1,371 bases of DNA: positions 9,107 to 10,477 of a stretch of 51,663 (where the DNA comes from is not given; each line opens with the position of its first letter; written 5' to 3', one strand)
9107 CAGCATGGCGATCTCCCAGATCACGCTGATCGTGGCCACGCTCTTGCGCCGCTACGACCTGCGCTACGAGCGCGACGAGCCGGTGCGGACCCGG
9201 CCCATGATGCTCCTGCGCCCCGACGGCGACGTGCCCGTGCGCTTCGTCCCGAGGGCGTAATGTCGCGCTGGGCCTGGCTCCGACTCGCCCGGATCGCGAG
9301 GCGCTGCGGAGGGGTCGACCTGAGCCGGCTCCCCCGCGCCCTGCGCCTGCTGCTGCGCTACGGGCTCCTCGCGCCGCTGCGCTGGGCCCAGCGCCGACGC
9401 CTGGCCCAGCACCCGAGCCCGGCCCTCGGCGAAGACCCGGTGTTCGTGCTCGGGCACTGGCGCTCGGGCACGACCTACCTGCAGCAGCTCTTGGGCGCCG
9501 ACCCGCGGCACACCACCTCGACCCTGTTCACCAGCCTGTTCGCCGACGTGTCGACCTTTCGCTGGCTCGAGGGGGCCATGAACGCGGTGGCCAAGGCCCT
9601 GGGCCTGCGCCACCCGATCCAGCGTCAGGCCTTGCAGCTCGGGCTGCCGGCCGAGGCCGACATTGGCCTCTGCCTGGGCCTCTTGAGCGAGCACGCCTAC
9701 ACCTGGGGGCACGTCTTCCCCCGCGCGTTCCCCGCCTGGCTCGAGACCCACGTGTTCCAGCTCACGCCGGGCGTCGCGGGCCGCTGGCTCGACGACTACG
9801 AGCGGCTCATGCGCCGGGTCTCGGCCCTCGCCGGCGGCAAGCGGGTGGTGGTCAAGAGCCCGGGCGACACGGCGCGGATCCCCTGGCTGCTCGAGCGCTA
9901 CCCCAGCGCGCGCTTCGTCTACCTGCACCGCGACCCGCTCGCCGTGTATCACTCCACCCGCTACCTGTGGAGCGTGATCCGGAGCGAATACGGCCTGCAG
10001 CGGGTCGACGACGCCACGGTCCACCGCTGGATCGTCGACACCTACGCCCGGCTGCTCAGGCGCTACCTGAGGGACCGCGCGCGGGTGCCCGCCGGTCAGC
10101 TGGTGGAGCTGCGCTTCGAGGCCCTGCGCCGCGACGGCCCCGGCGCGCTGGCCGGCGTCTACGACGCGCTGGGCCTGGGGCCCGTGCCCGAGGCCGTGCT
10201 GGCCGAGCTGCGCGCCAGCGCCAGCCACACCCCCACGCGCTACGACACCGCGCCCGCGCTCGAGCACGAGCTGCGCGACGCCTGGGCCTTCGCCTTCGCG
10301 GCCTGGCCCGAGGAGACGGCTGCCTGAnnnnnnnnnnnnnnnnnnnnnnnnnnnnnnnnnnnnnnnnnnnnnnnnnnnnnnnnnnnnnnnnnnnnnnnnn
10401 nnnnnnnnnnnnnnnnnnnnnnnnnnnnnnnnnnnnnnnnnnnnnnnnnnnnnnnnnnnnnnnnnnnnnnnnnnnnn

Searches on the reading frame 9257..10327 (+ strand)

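Call 75: search_protein_families(library=pfam, proteins=[window:9257-10327:+], max_evalue=0.001)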
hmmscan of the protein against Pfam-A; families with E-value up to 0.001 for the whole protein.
window:9257-10327:+ (356 aa): 3 families
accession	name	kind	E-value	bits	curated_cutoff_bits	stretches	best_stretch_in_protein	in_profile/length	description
PF13469.12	Sulfotransfer_3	-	7.4e-30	105.2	27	1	61-307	1-212/216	Sulfotransferase family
PF00685.33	Sulfotransfer_1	-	2.2e-05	24.4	22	1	60-312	2-186/255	Sulfotransferase domain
PF17784.7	Sulfotransfer_4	-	3.4e-05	24.2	22.8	0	187-273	61-150/215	Sulfotransferase domain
